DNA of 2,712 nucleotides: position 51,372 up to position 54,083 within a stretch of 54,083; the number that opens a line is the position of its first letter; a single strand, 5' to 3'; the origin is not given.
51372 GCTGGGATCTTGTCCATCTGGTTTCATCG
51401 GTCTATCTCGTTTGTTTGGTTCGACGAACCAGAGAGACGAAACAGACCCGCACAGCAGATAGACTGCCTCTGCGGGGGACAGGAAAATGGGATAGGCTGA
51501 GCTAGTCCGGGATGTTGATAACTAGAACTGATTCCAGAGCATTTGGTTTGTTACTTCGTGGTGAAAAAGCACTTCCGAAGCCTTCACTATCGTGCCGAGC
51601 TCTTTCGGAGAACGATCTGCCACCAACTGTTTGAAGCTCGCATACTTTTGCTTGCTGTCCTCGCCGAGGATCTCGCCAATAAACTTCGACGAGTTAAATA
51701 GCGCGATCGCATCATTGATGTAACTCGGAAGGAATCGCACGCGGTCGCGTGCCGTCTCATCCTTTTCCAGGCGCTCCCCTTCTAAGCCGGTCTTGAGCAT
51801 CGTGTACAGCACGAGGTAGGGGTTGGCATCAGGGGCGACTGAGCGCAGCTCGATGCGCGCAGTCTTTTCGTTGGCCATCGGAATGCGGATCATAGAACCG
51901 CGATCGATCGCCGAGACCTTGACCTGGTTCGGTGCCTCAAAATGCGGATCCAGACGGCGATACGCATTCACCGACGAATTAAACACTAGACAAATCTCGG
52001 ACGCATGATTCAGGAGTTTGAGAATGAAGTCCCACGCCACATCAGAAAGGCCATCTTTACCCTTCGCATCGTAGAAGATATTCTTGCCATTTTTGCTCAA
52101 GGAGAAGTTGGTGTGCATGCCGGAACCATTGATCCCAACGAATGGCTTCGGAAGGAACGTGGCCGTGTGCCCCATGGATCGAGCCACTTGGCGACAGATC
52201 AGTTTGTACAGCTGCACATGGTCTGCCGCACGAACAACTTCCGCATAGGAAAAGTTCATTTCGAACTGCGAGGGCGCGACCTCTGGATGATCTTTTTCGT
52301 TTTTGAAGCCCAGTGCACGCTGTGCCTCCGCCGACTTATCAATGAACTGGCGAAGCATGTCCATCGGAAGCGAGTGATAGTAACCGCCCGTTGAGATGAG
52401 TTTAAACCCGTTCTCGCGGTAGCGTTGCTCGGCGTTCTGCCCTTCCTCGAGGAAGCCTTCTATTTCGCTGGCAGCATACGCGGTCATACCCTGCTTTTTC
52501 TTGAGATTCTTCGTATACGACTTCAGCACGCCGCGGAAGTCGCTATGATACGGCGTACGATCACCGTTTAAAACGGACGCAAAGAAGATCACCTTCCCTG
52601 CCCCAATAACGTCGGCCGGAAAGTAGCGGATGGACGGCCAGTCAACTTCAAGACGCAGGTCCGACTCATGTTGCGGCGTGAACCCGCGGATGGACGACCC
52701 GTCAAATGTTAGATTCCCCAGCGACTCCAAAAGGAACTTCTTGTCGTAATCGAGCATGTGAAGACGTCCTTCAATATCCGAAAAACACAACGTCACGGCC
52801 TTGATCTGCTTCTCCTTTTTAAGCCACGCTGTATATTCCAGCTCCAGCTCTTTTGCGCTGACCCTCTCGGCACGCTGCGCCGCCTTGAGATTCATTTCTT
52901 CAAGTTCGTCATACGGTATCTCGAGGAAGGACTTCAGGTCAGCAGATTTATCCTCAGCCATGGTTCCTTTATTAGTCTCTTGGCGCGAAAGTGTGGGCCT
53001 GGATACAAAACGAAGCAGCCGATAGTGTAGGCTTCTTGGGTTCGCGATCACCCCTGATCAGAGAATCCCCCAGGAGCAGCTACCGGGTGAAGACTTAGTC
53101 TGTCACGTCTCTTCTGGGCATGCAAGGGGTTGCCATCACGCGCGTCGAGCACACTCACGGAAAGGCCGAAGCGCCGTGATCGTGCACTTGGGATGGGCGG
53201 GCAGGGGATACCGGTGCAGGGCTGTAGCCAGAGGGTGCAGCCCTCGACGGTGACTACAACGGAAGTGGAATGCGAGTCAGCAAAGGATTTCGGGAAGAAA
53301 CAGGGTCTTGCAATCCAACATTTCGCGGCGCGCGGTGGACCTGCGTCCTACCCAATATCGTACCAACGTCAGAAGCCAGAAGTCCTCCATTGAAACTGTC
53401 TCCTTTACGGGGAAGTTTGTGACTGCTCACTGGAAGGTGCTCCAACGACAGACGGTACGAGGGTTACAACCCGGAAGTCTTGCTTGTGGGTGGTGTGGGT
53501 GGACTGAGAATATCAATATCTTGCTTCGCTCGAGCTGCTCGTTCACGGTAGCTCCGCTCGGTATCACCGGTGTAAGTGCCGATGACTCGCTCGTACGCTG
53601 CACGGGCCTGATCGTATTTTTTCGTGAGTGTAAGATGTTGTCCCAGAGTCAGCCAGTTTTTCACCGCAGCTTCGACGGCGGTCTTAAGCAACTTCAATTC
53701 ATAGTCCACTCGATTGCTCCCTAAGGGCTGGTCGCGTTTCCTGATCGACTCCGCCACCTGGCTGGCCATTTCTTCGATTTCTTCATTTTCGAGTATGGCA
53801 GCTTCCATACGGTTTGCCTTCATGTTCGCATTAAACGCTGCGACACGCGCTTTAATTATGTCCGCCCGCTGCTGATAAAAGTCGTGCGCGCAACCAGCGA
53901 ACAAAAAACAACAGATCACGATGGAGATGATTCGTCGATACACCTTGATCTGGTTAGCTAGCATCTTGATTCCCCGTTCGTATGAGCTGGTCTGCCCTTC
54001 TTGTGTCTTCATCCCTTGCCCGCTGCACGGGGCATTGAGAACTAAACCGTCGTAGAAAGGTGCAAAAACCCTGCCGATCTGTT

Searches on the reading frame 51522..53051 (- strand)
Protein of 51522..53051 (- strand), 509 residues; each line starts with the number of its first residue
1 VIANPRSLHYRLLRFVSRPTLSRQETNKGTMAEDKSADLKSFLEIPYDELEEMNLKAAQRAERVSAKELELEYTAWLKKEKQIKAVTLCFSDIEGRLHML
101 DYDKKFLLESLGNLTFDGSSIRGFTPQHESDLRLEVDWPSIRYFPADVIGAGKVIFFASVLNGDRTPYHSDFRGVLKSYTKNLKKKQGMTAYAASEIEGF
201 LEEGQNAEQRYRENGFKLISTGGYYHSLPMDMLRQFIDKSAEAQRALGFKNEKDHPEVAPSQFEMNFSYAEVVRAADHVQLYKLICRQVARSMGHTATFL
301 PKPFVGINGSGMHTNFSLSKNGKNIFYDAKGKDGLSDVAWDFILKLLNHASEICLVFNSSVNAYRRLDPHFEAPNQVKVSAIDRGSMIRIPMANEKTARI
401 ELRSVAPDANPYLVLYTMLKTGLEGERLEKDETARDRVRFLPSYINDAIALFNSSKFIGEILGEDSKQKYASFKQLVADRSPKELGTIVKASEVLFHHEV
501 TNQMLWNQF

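Call 17: search_protein_families(library=pfam, proteins=[window:51522-53051:-], max_evalue=0.01)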
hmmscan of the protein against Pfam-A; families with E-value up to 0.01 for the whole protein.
window:51522-53051:- (509 aa): 2 families
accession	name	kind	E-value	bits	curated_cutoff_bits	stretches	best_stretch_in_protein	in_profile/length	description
PF00120.29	Gln-synt_C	-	3.6e-74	250.3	24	1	171-475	3-326/344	Glutamine synthetase, catalytic domain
PF03951.24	Gln-synt_N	-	9.2e-10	38.4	33.4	1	83-160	2-79/82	Glutamine synthetase, beta-Grasp domain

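Call 58: find_encoding_contigs(protein=window:51522-53051:-, flank=10000, max_places=4)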
Protein window:51522-53051:- (509 aa): no gene with exactly this product is on record in the collection.

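Call 61: find_encoding_contigs(protein=window:51522-52961:-, flank=10000, max_places=4)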
Protein window:51522-52961:- (479 aa): no gene with exactly this product is on record in the collection.

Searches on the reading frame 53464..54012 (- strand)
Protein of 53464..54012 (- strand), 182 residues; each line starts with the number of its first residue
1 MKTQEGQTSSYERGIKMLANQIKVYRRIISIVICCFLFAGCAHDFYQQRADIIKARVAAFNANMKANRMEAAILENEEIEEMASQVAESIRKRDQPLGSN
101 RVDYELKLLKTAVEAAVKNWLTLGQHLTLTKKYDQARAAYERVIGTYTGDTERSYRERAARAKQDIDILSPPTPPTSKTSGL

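Call 18: search_protein_families(library=pfam, proteins=[window:53464-54012:-], max_evalue=0.01)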
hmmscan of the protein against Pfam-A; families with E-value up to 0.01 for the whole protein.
window:53464-54012:- (182 aa): 1 family
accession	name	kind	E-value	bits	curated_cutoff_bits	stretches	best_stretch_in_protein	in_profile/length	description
PF07719.23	TPR_2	-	0.0066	16.9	27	0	119-144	3-28/34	Tetratricopeptide repeat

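Call 60: find_encoding_contigs(protein=window:53464-54012:-, flank=10000, max_places=4)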
Protein window:53464-54012:- (182 aa): no gene with exactly this product is on record in the collection.
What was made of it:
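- Tried and rejected: Three look-ups found no record (calls 58, 60, 61).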
